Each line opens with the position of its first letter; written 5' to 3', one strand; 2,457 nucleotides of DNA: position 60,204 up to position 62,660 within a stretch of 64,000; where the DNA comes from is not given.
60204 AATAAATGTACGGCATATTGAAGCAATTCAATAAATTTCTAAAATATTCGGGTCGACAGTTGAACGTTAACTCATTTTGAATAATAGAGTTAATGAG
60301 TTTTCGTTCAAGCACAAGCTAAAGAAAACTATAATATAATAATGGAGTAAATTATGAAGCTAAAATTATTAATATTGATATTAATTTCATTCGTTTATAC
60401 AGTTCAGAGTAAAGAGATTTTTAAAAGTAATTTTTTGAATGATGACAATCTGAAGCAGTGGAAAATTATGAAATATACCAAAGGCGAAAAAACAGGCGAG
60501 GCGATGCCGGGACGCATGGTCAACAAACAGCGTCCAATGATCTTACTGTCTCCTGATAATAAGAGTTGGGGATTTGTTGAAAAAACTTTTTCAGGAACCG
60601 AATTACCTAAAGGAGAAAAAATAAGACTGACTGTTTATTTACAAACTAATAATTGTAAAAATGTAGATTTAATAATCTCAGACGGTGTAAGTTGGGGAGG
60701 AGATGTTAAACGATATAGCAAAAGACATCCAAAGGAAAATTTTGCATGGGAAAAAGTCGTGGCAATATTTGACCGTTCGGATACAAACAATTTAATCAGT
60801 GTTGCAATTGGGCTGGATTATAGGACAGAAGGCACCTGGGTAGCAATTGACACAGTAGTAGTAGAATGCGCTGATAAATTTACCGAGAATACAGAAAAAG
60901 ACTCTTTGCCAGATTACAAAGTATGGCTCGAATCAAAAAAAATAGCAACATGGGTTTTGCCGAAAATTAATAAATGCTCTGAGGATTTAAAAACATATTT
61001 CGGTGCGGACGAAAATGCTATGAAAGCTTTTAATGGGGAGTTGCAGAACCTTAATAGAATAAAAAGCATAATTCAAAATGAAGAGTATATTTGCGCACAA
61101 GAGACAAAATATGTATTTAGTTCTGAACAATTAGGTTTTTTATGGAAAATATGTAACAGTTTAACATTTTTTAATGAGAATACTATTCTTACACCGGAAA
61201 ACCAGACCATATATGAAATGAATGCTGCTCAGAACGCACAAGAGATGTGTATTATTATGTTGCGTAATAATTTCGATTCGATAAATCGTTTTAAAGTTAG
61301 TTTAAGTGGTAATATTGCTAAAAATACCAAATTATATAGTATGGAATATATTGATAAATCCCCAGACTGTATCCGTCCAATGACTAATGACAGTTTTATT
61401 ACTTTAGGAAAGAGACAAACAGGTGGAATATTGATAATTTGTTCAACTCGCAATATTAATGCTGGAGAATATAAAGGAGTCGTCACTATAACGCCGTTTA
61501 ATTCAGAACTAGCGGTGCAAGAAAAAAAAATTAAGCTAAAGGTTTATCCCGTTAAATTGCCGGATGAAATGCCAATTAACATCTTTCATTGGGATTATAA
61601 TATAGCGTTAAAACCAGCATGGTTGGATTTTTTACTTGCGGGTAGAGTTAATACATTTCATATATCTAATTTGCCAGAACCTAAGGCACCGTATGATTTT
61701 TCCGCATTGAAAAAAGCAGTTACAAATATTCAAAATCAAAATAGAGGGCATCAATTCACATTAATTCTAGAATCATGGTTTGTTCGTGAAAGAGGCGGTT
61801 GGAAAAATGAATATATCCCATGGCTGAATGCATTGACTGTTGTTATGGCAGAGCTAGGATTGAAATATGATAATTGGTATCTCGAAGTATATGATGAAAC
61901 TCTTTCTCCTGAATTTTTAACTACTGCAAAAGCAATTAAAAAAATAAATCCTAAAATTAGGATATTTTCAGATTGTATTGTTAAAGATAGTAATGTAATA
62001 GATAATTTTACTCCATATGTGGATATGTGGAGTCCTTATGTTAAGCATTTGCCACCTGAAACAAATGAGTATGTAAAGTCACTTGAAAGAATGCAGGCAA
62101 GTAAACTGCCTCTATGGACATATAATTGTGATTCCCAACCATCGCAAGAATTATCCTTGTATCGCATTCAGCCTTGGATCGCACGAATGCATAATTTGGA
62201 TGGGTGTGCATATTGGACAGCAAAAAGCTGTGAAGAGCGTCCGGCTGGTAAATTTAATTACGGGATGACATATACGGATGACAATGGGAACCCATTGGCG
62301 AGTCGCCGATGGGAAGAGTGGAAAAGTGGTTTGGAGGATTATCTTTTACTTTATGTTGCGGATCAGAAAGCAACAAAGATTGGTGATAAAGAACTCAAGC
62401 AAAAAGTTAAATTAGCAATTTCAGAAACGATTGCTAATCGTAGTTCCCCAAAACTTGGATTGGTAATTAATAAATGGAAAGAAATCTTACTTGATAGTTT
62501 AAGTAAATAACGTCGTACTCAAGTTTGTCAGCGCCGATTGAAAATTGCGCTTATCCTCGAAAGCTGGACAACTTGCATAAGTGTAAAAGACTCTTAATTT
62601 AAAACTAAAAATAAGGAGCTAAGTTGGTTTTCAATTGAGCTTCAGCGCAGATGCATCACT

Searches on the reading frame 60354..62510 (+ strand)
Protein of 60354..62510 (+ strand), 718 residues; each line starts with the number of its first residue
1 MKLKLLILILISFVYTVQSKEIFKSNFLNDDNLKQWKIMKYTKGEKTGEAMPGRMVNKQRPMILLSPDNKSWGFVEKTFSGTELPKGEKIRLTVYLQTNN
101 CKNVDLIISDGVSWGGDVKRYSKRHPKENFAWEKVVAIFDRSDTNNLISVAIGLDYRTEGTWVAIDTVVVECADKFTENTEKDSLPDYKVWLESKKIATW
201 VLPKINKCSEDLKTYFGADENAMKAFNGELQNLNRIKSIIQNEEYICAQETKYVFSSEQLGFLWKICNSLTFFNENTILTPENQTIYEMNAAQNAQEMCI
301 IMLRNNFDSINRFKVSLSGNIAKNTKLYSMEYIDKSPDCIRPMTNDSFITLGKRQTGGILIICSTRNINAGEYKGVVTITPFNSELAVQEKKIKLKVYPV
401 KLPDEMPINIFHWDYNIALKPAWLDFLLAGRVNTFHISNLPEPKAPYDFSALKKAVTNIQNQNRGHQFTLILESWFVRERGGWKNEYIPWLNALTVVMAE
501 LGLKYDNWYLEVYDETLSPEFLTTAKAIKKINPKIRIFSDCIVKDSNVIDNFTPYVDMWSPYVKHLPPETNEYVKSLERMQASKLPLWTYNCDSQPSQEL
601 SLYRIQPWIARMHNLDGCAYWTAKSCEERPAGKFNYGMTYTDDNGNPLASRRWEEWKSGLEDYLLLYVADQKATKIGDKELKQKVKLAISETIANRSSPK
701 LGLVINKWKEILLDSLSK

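Call 9: search_protein_families(library=pfam, proteins=[window:60354-62510:+], max_evalue=0.01)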
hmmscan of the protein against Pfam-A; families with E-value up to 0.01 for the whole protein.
window:60354-62510:+ (718 aa): 1 family
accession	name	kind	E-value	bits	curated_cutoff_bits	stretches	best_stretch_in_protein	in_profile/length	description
PF13320.12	GH123_cat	-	0.0003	20.7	23.1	1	483-667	131-322/324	Glycoside hydrolase 123, catalytic domain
